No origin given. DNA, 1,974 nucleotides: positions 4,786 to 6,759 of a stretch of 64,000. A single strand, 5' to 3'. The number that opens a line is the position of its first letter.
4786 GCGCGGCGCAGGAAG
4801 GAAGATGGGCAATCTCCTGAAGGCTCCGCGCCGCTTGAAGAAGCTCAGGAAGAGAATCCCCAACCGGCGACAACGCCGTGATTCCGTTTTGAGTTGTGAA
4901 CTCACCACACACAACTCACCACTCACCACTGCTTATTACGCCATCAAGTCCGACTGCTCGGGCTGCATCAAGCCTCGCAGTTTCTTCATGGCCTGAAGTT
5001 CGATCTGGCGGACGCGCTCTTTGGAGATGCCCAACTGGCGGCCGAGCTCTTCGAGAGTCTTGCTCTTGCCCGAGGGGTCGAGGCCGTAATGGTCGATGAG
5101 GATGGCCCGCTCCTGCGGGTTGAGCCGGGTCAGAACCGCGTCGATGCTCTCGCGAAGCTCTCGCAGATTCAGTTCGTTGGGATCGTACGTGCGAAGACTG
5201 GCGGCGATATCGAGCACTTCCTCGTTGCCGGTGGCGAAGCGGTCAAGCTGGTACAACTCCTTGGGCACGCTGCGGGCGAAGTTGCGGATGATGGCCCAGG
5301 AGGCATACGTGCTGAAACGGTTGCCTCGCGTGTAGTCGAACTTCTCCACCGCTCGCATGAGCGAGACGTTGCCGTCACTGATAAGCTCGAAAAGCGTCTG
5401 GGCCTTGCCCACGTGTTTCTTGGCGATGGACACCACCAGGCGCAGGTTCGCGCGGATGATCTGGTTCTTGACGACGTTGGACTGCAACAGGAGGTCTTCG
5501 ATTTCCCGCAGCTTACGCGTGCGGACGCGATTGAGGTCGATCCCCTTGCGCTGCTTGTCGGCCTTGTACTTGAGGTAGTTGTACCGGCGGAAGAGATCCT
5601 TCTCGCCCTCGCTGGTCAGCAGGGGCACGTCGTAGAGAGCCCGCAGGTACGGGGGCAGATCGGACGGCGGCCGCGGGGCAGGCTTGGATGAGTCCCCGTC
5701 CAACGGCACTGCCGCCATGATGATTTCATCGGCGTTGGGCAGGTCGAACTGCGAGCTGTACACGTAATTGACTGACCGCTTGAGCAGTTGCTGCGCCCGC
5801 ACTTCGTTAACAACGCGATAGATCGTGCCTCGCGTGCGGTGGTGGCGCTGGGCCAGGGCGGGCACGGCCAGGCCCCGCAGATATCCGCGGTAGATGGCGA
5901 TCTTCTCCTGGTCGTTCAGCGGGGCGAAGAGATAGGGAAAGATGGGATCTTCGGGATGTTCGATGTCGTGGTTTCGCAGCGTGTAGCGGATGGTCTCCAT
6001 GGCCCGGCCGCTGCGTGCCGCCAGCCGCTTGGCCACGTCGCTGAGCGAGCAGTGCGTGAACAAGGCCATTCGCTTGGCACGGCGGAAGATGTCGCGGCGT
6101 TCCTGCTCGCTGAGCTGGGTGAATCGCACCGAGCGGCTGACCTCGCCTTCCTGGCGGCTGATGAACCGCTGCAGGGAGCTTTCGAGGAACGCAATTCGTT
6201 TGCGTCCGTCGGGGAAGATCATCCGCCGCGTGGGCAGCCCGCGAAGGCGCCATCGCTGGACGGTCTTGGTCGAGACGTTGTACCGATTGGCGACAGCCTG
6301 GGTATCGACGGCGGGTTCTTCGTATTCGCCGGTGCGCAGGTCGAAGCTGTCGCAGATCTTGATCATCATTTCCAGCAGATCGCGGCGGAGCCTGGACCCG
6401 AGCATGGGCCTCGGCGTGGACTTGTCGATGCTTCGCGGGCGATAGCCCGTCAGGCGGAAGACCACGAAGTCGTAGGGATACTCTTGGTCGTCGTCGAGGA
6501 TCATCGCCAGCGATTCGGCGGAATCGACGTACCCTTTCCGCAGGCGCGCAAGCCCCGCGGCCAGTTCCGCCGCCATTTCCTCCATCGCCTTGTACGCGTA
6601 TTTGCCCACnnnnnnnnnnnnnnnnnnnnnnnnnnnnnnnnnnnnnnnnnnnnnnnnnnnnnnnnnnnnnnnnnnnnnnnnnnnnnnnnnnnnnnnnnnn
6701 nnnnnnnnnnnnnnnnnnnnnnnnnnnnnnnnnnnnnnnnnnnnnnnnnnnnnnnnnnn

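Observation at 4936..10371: Extended sigma-70 factor transcribed downstream of three uncharacterised envelope proteins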

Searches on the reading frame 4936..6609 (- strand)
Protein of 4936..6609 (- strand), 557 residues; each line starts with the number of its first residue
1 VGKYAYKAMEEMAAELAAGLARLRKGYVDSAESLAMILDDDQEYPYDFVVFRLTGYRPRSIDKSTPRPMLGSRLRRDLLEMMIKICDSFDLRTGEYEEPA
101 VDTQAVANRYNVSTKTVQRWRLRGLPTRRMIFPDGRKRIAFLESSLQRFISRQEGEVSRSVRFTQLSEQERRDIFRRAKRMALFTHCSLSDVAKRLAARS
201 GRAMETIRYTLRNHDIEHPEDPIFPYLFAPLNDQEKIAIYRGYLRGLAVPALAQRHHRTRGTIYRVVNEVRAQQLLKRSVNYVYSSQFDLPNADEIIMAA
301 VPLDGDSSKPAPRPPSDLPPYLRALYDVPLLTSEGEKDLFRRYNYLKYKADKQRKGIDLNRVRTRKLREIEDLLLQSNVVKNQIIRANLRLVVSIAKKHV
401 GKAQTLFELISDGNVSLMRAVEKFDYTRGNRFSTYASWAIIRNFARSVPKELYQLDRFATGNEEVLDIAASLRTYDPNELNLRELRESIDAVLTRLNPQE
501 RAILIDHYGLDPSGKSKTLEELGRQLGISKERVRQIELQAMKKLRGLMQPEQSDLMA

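Call 3: search_protein_families(library=pfam, proteins=[window:4936-6609:-], max_evalue=0.01)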
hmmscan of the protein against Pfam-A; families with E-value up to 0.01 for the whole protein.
window:4936-6609:- (557 aa): 9 families
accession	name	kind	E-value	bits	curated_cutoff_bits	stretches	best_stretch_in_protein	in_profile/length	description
PF04545.22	Sigma70_r4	-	9.5e-17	60.7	24.1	1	493-545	2-49/50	Sigma-70, region 4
PF04542.20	Sigma70_r2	-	3.7e-14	52.7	24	1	385-446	2-63/71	Sigma-70 region 2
PF13384.12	HTH_23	-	1.3e-06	28.5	24.6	0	233-269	4-40/50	Homeodomain-like domain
PF13936.12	HTH_38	-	6.7e-06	26.2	27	1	231-267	5-41/44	Helix-turn-helix domain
PF13518.12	HTH_28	-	9.3e-05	22.9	25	0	243-272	9-38/52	Helix-turn-helix domain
PF13551.12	HTH_29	-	0.00016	22.1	28.1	0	237-273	2-39/64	Winged helix-turn helix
PF12728.13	HTH_17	-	0.0014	19.3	27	1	102-153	3-50/51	Helix-turn-helix domain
PF13542.12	HTH_Tnp_ISL3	-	0.0066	16.3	27.4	0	104-120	30-46/51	Helix-turn-helix domain of transposase family ISL3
PF04218.19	CENP-B_N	-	0.0083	16.2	21.2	0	234-269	10-45/53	CENP-B N-terminal DNA-binding domain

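Call 4: search_protein_families(library=ncbifam, proteins=[window:4936-6609:-], max_evalue=0.01)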
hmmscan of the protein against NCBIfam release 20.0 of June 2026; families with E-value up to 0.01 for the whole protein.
window:4936-6609:- (557 aa): 43 families (the best 25 are shown)
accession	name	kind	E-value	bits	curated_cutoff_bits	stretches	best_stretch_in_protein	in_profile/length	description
NF005920.0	PRK07921.1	subfamily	4.9e-40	137.5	464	2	320-448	34-159/328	RNA polymerase sigma factor SigB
TIGR02393.1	RpoD_Cterm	equivalog_domain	2.5e-39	135.3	354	2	381-448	2-69/238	RNA polymerase sigma factor RpoD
TIGR02997.1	Sig70-cyanoRpoD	subfamily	3.2e-39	135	384.5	2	348-449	43-144/298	RNA polymerase sigma factor, RpoD/SigA family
NF004208.0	PRK05658.1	equivalog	3.8e-39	135.2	555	2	367-448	380-461/631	RNA polymerase sigma factor RpoD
NF041931.2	MzaA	equivalog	7.5e-39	134.1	800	2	369-448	465-544/726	MZA anti-phage system associated sigma-70 family RNA polymerase sigma factor MzaA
NF004561.0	PRK05901.1-3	equivalog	3.2e-37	128.9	582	2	321-447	243-367/537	RNA polymerase sigma factor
NF006666.0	PRK09210.1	equivalog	2.3e-36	125.9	572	2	378-448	131-201/370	RNA polymerase sigma factor RpoD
NF004207.0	PRK05657.1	equivalog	6.4e-36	124.3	394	2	381-448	91-158/329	RNA polymerase sigma factor RpoS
TIGR02394.1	rpoS_proteo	equivalog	6.7e-36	124.2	378.7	2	381-448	48-115/285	RNA polymerase sigma factor RpoS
NF005643.0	PRK07406.1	equivalog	1.6e-35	122.9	500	2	363-448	144-229/397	RNA polymerase sigma factor RpoD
NF004560.0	PRK05901.1-1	equivalog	4.8e-34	118.3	711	2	321-447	219-346/516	RNA polymerase sigma factor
NF005642.0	PRK07405.1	subfamily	2e-32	112.6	524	2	321-448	14-151/318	RNA polymerase sigma factor SigD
NF005785.0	PRK07598.1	equivalog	5.1e-32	111.2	554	2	366-448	162-244/415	RNA polymerase sigma factor SigC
NF004562.0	PRK05901.1-4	equivalog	2.5e-31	108.8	779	2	370-448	307-385/571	RNA polymerase sigma factor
NF004615.0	PRK05949.1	subfamily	2e-30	105.8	530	2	341-448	53-160/327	RNA polymerase sigma factor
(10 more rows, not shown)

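Call 5: find_homologous_proteins(query=window:4936-6609:-, max_evalue=0.00001)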
Query window:4936-6609:- (557 aa): 7483 proteins with E <= 0.00001 among 8000 candidates; the best 120 are listed.
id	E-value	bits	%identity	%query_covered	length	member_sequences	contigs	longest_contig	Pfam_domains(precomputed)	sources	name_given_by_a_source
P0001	0.0e+0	1226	100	100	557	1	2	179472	PF13384.13,PF13936.13,PF04545.23,PF04542.21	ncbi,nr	ncbi:MAG: sigma-70 family RNA polymerase sigma factor [Planctomycetaceae bacterium]|nr:sigma-70 fami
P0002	0.0e+0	1132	91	100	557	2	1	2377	PF13384.13,PF13936.13,PF13518.13,PF04545.23,PF04542.21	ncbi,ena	-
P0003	1.8e-272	923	73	100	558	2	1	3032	PF13384.13,PF04545.23,PF04542.21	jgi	-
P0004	6.2e-260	881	71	100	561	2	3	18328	PF13384.13,PF13518.13,PF04545.23,PF04542.21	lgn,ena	-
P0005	9.2e-260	881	70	100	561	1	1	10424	PF13384.13,PF13518.13,PF04545.23,PF04542.21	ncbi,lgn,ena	-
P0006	2.1e-257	873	69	100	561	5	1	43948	PF13384.13,PF13518.13,PF04545.23,PF04542.21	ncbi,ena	-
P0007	2.8e-256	869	71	99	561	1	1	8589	PF13384.13,PF04545.23,PF04542.21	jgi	-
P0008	6.5e-256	868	69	100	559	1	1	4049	PF12728.14,PF13384.13,PF13518.13,PF04545.23,PF04542.21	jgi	-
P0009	3.3e-245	833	66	100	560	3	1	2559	PF13384.13,PF04545.23,PF04542.21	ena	-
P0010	4.2e-245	832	68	100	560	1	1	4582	PF12728.14,PF13384.13,PF13518.13,PF04545.23,PF04542.21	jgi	jgi:RNA polymerase primary sigma factor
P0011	7.1e-245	832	67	99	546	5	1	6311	PF08279.19,PF13384.13,PF13518.13,PF04545.23,PF04542.21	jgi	-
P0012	9.2e-243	825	66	100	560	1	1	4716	PF08765.18,PF13384.13,PF13518.13,PF04545.23,PF04542.21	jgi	jgi:RNA polymerase primary sigma factor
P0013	5.5e-242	822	66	100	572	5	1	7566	PF12728.14,PF13384.13,PF13936.13,PF13518.13,PF04545.23,PF04542.21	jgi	jgi:RNA polymerase primary sigma factor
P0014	2.6e-239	813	66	100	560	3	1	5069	PF13384.13,PF13518.13,PF04545.23,PF04542.21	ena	-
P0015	2.8e-239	813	65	99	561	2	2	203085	PF13384.13,PF13518.13,PF04545.23,PF04542.21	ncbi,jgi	-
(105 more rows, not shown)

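Call 7: find_related_loci(query=A1, collection=genome_contigs, flank=10000)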
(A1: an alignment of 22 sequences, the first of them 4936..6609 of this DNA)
Query A1 (557 aa) in genome_contigs; peptide patterns used: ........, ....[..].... (x = any residue, [..] = any of these).
600 stretches matched a pattern (row limit reached: there are more); 586 encode a relative of the query (tblastn E <= 1e-3); the best 80 are kept; 80 distinct loci.
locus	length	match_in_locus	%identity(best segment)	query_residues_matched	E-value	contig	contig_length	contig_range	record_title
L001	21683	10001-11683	66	1-557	0e+0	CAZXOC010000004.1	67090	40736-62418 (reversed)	MAG TPA_asm: uncultured Planctomycetaceae bacterium isolate SRP068000_co1_356 genome assembly, contig: NODE_290_length_6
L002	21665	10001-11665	65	1-552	0e+0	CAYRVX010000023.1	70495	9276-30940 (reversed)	MAG TPA_asm: uncultured Planctomycetaceae bacterium isolate SRP068000_co1_610 genome assembly, contig: NODE_260_length_7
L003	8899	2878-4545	62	1-557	0e+0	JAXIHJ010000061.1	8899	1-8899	MAG: Planctomycetota bacterium isolate MAG37_tar_biofilm MAG37_61, whole genome shotgun sequence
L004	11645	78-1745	61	1-556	0e+0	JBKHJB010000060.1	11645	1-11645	MAG: Phycisphaerae bacterium isolate D4M11_13 NODE_3220_length_11645_cov_11.499396, whole genome shotgun sequence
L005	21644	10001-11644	60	1-547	0e+0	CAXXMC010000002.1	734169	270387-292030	MAG: Phycisphaerae bacterium isolate 5faf82f8-1606-4ed3-8979-838274c66e85 genome assembly, contig: contig_2, whole genom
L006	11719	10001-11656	59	1-552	0e+0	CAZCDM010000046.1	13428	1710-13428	MAG TPA_asm: uncultured Planctomycetaceae bacterium isolate binchicken_co8_369 genome assembly, contig: NODE_8421_length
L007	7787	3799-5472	60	1-556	0e+0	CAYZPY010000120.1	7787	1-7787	MAG TPA_asm: uncultured Planctomycetaceae bacterium isolate SRP141376_co1_245 genome assembly, contig: NODE_16332_length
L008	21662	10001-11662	59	1-552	0e+0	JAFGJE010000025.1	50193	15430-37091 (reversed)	MAG: Phycisphaerae bacterium isolate Zod_Metabat.26 k87_1414134, whole genome shotgun sequence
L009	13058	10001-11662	57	1-556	0e+0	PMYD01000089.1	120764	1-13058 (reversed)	MAG: Phycisphaerales bacterium isolate fen_1343 73.20110800_E2D.35_contig_1063, whole genome shotgun sequence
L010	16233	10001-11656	57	4-556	0e+0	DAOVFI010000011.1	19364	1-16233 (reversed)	MAG TPA_asm: Planctomycetales bacterium isolate CSMAG_1105 CSMAG_1105_k141_5479277_length_19364_cov_16.6507, whole genom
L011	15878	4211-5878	55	1-556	0e+0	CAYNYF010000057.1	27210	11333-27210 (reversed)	MAG TPA_asm: uncultured Planctomycetaceae bacterium isolate SRP214966_co5_363 genome assembly, contig: NODE_1183_length_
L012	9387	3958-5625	56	1-556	0e+0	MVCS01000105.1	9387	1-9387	MAG: Planctomycetales bacterium 4484_123 ex4484_123_scaffold_15862, whole genome shotgun sequence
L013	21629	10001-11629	44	7-551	1e-148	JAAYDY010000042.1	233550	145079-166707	MAG: Phycisphaerae bacterium isolate AS06rmzACSIP_597 245164_AS06, whole genome shotgun sequence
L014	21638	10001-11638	46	5-555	1e-147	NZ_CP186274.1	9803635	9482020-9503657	Singulisphaera sp. PoT chromosome, complete genome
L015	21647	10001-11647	45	5-555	1e-143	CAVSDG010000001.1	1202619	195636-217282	MAG: uncultured Planctomycetota bacterium isolate MFD02579.bin.2.28 genome assembly, contig: contig_1014, whole genome s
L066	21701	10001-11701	38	1-557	2e-109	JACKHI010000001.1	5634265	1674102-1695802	MAG: Phycisphaerales bacterium isolate HK-STAS-PLAN-14 HK-STAS-PLAN-14_1, whole genome shotgun sequence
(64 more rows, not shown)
